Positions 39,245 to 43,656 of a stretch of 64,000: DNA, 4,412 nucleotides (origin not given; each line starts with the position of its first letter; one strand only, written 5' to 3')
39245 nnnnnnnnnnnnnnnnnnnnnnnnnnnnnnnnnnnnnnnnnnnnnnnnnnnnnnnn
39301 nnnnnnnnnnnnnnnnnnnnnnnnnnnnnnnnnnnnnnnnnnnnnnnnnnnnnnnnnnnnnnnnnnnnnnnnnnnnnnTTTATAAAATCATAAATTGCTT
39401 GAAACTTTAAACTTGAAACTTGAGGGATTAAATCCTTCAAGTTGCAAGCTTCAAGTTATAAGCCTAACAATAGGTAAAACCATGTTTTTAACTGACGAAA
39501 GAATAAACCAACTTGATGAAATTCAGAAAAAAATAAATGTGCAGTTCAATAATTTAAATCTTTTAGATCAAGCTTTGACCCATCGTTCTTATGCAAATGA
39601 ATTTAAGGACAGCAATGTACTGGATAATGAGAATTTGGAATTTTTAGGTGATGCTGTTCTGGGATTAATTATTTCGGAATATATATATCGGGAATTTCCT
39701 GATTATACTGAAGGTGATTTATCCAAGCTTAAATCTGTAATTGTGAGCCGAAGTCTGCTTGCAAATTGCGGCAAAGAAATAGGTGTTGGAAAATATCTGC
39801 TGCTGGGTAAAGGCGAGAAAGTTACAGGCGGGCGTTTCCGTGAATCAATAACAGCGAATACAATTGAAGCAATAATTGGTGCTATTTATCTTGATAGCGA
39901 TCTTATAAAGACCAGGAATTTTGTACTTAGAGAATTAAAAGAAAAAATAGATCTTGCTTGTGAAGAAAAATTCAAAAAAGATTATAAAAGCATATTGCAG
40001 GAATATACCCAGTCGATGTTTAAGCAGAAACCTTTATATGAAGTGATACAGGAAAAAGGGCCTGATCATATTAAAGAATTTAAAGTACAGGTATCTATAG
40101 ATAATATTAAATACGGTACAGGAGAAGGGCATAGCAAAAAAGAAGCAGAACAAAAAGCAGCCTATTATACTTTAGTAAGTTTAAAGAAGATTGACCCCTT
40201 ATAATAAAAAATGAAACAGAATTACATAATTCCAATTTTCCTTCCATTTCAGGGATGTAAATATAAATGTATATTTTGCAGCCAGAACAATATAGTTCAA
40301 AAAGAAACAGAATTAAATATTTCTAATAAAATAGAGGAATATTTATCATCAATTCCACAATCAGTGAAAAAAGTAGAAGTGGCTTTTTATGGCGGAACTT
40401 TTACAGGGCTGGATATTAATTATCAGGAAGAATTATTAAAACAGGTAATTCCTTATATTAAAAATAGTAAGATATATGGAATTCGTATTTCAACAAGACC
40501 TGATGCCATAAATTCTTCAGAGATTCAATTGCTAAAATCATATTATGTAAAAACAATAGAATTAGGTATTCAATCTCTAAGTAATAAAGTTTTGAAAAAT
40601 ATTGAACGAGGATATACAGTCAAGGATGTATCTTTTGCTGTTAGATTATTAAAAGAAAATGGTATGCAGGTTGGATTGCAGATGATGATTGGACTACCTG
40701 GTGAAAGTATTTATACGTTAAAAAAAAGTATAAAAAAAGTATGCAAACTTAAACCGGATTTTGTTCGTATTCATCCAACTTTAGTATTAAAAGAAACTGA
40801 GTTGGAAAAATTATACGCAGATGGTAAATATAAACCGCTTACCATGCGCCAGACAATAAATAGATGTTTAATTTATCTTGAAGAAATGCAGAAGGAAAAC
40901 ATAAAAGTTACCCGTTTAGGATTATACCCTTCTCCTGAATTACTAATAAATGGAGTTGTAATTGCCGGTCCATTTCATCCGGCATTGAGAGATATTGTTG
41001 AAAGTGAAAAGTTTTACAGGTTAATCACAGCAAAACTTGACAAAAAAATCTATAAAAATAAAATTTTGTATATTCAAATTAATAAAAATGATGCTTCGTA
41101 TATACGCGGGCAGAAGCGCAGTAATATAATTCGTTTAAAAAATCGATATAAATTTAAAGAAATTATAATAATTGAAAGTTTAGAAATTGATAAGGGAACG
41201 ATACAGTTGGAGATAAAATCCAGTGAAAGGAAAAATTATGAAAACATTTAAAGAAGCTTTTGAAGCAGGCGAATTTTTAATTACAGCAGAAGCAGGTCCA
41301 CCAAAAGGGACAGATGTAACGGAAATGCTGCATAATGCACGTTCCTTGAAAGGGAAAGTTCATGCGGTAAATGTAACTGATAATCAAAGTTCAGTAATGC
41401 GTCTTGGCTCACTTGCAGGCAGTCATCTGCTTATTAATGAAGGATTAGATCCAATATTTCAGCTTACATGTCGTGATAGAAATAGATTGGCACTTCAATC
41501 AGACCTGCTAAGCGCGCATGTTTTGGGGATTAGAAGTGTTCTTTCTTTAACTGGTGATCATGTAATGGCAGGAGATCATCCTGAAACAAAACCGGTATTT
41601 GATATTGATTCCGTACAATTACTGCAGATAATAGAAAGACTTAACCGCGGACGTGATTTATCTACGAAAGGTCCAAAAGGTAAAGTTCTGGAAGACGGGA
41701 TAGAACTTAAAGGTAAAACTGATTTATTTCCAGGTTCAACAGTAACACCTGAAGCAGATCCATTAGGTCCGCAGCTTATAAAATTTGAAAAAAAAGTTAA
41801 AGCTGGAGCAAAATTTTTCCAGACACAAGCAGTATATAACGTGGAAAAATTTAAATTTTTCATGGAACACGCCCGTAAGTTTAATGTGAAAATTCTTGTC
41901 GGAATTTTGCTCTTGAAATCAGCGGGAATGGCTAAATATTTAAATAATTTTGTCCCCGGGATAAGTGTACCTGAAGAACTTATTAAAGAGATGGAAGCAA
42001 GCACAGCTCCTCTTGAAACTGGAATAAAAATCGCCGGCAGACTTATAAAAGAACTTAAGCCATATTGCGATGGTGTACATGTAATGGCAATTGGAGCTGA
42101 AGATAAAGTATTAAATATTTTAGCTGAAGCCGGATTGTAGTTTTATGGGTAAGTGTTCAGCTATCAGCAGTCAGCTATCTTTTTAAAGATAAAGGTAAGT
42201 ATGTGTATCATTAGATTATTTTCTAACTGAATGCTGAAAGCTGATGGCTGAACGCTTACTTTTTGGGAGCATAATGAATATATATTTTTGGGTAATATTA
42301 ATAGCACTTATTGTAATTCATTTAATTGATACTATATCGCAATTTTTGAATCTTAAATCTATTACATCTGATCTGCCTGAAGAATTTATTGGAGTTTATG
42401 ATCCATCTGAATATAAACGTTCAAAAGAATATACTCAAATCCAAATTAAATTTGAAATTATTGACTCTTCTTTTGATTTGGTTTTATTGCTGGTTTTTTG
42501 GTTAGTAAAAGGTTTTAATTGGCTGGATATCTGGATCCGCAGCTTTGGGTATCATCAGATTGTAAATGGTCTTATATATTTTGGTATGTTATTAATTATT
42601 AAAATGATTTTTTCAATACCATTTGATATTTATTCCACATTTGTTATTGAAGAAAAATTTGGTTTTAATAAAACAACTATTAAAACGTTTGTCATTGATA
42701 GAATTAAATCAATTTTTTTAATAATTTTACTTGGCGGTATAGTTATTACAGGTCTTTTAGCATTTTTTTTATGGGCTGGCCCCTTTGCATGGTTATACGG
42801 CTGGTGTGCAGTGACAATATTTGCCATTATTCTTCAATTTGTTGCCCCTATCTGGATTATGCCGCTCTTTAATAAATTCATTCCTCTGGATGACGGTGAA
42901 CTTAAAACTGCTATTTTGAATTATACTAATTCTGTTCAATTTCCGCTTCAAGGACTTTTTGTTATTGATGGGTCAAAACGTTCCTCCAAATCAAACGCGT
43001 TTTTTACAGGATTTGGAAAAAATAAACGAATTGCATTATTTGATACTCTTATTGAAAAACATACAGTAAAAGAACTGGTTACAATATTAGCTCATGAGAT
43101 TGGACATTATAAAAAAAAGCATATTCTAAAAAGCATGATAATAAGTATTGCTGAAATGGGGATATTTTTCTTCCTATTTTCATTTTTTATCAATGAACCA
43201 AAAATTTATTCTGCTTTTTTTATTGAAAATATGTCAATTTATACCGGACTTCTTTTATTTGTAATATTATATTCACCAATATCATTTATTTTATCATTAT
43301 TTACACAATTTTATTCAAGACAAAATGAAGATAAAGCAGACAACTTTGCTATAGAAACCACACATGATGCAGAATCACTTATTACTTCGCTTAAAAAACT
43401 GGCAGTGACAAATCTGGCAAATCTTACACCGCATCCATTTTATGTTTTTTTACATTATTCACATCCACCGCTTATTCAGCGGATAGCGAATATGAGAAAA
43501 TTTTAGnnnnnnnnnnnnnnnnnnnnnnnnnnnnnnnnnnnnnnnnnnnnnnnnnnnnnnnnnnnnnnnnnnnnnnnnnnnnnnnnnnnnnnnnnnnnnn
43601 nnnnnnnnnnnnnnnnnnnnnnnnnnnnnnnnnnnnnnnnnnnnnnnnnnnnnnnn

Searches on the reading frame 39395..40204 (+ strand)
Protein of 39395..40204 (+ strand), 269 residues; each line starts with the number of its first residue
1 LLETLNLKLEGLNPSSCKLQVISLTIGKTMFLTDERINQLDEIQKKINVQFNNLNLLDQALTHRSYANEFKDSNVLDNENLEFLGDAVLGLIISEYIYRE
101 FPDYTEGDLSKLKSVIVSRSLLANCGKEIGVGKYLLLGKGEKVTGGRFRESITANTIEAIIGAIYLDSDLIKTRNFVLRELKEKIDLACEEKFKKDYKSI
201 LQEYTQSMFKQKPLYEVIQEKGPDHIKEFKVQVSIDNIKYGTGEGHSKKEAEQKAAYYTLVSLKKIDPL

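Call 21: search_protein_families(library=pfam, proteins=[window:39395-40204:+], max_evalue=0.001)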
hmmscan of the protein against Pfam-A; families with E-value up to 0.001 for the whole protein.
window:39395-40204:+ (269 aa): 5 families
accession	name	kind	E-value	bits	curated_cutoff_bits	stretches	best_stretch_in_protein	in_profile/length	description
PF14622.11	Ribonucleas_3_3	-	2.3e-36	125.2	35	1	55-182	3-125/128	Ribonuclease-III-like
PF00636.31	Ribonuclease_3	-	2.7e-24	86.3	27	1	79-168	1-101/102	Ribonuclease III domain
PF00035.32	dsrm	-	1.7e-18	67.4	23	1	197-257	1-60/66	Double-stranded RNA binding motif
PF22935.1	RM44_endonuclase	-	6e-08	33.3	27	1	45-164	11-139/139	Large ribosomal subunit protein mL44, endonuclease domain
PF14709.13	DND1_DSRM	-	8e-06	26.5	25.7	1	198-263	4-79/80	double strand RNA binding domain from DEAD END PROTEIN 1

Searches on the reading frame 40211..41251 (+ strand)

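Call 21: search_protein_families(library=pfam, proteins=[window:40211-41251:+], max_evalue=0.001)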
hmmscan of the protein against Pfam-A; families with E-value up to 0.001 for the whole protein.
window:40211-41251:+ (346 aa): 2 families
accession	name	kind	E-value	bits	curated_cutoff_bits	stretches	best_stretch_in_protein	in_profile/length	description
PF04055.27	Radical_SAM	-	1.5e-20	74.5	29.5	1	12-175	3-164/166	Radical SAM superfamily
PF16199.10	Radical_SAM_C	-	4.1e-20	72.1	31.9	1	182-266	1-82/85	Radical_SAM C-terminal domain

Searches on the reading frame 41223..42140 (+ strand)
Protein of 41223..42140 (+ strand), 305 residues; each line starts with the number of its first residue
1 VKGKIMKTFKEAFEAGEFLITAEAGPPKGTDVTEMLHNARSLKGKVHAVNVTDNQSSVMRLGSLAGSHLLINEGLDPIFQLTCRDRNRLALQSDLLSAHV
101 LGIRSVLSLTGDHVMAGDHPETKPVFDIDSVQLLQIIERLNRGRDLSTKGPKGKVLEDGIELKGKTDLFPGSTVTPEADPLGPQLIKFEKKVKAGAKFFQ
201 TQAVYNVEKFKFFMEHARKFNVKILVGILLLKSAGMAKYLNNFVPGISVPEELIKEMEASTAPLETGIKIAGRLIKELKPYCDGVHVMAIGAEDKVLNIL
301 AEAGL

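Call 21: search_protein_families(library=pfam, proteins=[window:41223-42140:+], max_evalue=0.001)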
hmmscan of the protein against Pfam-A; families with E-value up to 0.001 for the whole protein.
window:41223-42140:+ (305 aa): 1 family
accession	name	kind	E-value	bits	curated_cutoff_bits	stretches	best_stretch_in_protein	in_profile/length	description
PF02219.23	MTHFR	-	5.5e-38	131.4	24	1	9-304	2-287/287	Methylenetetrahydrofolate reductase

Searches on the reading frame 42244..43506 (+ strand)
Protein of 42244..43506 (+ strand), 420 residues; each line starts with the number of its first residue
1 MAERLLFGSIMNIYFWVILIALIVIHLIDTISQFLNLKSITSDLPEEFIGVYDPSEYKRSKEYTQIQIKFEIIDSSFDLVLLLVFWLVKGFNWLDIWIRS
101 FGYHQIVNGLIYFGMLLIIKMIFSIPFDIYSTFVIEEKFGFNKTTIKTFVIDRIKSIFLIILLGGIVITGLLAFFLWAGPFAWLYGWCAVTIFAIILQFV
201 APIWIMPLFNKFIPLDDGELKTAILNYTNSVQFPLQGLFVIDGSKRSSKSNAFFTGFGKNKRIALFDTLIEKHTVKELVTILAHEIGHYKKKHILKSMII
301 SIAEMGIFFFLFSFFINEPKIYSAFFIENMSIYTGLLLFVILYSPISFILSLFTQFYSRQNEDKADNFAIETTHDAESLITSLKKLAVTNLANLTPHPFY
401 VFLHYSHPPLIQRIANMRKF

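Call 21: search_protein_families(library=pfam, proteins=[window:42244-43506:+], max_evalue=0.001)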
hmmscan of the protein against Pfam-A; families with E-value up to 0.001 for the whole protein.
window:42244-43506:+ (420 aa): 2 families
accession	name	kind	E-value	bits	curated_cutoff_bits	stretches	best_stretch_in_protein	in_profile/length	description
PF16491.10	Peptidase_M48_N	-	5.3e-53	180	27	1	34-211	2-179/179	CAAX prenyl protease N-terminal, five membrane helices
PF01435.24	Peptidase_M48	-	1.2e-37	130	20.3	1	214-419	1-184/186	Peptidase family M48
